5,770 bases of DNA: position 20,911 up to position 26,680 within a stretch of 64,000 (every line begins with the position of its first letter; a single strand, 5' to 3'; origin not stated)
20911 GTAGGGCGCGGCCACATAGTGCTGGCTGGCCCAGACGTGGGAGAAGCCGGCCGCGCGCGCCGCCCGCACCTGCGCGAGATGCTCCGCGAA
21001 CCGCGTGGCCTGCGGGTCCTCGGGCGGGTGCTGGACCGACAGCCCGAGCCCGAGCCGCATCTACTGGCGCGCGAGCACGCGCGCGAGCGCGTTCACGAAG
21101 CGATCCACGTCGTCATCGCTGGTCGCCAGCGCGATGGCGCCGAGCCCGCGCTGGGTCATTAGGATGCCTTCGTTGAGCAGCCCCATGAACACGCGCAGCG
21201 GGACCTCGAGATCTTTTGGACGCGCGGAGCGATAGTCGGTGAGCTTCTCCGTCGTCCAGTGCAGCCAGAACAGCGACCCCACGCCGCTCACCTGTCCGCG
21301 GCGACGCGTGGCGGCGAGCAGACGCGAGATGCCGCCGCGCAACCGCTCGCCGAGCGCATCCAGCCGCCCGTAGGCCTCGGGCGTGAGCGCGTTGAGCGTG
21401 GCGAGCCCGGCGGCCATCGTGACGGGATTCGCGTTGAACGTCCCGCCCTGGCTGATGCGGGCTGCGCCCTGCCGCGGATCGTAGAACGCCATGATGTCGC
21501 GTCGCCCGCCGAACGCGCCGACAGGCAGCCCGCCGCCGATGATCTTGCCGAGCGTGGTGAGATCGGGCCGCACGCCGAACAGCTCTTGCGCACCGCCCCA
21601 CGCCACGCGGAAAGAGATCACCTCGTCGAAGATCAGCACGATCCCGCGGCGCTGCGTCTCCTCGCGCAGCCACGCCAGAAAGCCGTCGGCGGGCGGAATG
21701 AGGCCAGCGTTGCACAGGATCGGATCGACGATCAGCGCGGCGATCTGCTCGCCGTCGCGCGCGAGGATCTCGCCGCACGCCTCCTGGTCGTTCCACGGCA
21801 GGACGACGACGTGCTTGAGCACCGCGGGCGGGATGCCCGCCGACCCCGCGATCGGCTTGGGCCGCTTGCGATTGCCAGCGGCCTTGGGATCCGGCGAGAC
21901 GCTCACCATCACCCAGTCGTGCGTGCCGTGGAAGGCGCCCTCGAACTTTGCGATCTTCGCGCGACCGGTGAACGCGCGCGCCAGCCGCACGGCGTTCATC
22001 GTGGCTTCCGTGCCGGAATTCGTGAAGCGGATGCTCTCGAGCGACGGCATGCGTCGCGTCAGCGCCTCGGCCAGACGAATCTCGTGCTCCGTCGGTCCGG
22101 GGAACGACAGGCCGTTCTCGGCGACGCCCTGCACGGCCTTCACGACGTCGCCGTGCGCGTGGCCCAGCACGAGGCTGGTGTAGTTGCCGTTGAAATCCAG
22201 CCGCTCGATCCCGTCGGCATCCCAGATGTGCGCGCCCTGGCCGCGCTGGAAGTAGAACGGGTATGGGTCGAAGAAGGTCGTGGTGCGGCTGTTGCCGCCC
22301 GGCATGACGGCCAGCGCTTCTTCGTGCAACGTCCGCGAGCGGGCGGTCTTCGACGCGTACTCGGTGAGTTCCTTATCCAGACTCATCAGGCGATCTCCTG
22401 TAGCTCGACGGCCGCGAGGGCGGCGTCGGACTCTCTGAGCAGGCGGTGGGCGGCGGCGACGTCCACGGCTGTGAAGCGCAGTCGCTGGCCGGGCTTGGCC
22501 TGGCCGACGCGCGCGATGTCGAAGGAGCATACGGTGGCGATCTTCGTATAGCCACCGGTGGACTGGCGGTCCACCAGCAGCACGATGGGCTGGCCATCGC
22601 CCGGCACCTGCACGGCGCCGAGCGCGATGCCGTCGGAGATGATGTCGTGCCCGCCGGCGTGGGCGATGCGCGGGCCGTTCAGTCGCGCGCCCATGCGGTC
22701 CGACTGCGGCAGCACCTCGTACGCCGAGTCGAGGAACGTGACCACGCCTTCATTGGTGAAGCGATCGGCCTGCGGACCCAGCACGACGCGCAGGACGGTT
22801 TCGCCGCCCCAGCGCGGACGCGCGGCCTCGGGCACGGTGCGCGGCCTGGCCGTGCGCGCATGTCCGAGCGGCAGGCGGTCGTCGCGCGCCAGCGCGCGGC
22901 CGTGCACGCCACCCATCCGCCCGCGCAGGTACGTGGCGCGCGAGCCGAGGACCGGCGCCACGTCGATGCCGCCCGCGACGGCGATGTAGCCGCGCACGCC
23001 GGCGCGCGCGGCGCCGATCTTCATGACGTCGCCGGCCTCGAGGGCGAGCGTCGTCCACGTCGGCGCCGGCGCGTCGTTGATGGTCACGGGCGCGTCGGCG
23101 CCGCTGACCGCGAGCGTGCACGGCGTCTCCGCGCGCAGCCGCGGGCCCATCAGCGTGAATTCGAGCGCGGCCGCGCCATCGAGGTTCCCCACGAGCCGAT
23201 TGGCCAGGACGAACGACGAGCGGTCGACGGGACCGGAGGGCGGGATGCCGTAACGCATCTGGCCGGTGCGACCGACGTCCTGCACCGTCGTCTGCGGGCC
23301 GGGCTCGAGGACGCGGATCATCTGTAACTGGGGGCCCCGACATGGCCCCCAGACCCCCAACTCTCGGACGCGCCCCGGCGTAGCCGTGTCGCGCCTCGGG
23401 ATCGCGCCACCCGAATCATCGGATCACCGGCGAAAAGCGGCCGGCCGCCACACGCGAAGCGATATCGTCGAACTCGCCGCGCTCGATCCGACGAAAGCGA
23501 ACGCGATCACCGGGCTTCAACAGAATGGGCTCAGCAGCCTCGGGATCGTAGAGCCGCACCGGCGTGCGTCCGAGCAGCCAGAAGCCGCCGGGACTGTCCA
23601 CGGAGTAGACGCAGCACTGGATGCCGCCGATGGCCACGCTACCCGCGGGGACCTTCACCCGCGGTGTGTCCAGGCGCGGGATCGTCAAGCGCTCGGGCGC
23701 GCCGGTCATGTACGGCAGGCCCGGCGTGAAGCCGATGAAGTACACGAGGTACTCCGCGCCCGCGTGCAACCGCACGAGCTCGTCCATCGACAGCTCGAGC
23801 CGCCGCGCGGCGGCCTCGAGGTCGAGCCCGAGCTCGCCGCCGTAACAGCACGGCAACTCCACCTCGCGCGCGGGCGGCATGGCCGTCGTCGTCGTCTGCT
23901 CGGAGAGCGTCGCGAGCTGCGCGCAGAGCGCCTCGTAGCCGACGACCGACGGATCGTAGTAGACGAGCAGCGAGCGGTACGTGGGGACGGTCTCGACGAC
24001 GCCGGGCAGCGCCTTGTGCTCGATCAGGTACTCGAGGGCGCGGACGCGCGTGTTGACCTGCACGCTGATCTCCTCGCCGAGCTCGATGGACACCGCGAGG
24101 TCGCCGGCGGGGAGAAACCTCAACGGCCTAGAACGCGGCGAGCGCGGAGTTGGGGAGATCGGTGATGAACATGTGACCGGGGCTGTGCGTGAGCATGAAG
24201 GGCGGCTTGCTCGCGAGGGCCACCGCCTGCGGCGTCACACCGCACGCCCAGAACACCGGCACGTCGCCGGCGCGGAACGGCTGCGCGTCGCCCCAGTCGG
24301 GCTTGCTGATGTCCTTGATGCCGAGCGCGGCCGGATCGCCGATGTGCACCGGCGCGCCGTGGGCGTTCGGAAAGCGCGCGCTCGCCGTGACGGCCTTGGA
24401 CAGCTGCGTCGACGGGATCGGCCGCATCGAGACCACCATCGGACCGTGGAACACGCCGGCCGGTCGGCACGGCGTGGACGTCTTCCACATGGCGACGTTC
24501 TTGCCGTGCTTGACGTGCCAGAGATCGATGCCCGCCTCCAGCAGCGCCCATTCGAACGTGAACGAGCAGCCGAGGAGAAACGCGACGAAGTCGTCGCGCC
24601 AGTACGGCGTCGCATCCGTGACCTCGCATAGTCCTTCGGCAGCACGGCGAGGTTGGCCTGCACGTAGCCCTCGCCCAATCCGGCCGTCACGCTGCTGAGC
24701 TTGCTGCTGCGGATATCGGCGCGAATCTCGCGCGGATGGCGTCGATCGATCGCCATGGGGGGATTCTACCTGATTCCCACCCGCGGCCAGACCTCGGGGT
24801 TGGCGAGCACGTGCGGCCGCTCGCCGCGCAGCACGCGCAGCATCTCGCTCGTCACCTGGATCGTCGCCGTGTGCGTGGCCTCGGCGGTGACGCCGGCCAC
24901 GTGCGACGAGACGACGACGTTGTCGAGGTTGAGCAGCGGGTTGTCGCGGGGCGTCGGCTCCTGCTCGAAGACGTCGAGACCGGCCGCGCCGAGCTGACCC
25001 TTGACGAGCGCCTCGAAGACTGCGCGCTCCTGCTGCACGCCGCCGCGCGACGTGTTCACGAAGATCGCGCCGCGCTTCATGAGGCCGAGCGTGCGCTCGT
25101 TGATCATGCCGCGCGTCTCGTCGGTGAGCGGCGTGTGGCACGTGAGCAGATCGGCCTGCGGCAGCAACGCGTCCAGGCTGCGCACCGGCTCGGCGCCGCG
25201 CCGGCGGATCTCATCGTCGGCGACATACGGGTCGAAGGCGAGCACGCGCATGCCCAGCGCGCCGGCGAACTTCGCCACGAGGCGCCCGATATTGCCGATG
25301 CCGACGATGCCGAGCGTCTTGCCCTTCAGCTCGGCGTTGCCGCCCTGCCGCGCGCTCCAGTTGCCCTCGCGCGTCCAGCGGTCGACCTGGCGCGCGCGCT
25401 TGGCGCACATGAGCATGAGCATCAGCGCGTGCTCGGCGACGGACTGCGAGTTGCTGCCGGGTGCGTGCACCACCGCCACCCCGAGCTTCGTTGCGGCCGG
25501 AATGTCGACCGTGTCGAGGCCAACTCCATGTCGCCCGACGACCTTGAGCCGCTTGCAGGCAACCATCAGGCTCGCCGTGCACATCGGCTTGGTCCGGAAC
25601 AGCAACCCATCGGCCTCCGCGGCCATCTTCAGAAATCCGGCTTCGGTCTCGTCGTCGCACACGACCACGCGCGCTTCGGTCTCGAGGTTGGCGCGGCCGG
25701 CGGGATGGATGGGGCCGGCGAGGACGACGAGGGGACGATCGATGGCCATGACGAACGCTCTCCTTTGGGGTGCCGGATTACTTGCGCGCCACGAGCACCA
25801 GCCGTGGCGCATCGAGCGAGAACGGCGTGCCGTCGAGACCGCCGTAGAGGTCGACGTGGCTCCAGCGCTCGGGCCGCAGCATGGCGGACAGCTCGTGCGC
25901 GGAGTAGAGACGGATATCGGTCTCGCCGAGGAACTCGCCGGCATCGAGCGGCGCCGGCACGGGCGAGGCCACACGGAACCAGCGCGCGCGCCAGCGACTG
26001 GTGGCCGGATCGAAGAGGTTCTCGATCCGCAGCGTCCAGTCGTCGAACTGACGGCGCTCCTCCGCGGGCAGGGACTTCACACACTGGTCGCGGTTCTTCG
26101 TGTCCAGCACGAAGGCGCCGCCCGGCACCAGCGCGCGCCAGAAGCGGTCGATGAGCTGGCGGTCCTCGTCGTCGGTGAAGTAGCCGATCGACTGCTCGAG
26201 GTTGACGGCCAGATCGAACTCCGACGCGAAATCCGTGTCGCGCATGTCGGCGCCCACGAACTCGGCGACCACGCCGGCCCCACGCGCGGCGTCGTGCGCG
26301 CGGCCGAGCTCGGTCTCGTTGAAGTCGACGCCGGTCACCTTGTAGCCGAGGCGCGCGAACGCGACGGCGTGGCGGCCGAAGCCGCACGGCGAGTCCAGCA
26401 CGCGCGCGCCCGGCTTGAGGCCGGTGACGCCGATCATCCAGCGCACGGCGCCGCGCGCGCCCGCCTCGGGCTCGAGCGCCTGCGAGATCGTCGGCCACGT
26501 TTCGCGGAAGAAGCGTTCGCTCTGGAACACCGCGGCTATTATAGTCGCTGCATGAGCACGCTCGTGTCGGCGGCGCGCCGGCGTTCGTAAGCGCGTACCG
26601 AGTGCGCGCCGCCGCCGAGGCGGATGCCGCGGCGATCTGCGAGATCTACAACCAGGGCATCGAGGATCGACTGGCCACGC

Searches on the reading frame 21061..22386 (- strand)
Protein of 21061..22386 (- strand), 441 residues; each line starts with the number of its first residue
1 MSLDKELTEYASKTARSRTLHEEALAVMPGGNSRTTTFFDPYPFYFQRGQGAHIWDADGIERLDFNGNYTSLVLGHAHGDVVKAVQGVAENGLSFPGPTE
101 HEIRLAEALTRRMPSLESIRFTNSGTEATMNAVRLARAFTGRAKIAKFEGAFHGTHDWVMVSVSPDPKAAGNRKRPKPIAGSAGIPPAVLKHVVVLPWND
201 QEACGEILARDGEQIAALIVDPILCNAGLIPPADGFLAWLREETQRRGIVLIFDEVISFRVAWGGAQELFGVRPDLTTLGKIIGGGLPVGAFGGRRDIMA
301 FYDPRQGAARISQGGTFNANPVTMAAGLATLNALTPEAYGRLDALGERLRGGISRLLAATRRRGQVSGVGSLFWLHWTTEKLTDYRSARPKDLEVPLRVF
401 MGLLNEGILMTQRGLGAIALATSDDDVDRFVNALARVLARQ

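Call 73: search_protein_families(library=pfam, proteins=[window:21061-22386:-], max_evalue=0.00001)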
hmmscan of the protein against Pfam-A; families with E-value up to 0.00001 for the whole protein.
window:21061-22386:- (441 aa): 1 family
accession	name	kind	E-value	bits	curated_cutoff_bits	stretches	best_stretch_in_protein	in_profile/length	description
PF00202.27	Aminotran_3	-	1.6e-60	205.3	30.5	1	43-438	10-403/403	Aminotransferase class-III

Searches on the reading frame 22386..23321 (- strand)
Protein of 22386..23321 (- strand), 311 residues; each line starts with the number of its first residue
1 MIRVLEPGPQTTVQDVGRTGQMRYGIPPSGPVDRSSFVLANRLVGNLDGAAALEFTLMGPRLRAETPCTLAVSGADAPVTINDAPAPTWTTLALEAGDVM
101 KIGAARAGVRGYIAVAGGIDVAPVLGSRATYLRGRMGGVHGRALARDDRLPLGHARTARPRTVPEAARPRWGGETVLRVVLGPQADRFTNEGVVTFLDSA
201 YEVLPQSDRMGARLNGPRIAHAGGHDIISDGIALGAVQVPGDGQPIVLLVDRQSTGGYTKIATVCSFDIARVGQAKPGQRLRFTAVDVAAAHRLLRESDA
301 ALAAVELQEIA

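Call 30: search_protein_families(library=pfam, proteins=[window:22386-23321:-])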
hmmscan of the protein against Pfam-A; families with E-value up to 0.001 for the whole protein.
window:22386-23321:- (311 aa): 1 family
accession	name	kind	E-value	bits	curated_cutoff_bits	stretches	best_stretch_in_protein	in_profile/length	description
PF02626.20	CT_A_B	-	5.1e-98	328.3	25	1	24-284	1-260/261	Carboxyltransferase domain, subdomain A and B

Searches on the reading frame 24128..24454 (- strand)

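Call 73: search_protein_families(library=pfam, proteins=[window:24128-24454:-], max_evalue=0.00001)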
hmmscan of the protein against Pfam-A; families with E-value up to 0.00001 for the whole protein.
window:24128-24454:- (108 aa): 1 family
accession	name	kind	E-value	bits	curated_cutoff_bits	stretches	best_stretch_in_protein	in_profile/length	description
PF07286.17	D-Glu_cyclase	-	1.7e-45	154.8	25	1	2-99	46-143/143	D-glutamate cyclase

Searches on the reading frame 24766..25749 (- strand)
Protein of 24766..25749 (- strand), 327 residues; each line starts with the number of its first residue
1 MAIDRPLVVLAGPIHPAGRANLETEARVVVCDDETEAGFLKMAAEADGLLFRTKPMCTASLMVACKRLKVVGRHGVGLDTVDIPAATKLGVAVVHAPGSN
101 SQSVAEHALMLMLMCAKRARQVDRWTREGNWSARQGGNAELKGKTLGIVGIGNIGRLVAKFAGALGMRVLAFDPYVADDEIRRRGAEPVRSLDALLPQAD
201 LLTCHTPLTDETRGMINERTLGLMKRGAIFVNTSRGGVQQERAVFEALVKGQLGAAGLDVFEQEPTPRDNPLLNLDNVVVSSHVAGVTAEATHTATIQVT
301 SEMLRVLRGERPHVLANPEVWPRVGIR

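Call 73: search_protein_families(library=pfam, proteins=[window:24766-25749:-], max_evalue=0.00001)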
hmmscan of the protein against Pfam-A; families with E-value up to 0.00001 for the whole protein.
window:24766-25749:- (327 aa): 2 families
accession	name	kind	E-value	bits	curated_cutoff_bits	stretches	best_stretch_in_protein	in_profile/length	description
PF02826.25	2-Hacid_dh_C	-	1.4e-60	204.1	25.1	1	109-285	1-178/178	D-isomer specific 2-hydroxyacid dehydrogenase, NAD binding domain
PF00389.36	2-Hacid_dh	-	3.2e-27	95.3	24.6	1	8-313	1-130/134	D-isomer specific 2-hydroxyacid dehydrogenase, catalytic domain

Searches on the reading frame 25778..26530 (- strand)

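Call 73: search_protein_families(library=pfam, proteins=[window:25778-26530:-], max_evalue=0.00001)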
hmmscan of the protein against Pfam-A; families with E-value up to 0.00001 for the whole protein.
window:25778-26530:- (250 aa): 5 families
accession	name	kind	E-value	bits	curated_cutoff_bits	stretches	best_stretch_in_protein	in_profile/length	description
PF13649.12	Methyltransf_25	-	1.3e-16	61.5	27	1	44-138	1-97/97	Methyltransferase domain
PF08241.18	Methyltransf_11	-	1.6e-12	48.4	21.2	1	45-142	1-95/95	Methyltransferase domain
PF13847.12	Methyltransf_31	-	3.4e-07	30.5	27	1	39-146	2-113/145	Methyltransferase domain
PF13489.12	Methyltransf_23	-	1.1e-06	28.9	27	1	38-168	20-135/164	Methyltransferase domain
PF08242.18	Methyltransf_12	-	4.9e-06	27.6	30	0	45-139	1-97/98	Methyltransferase domain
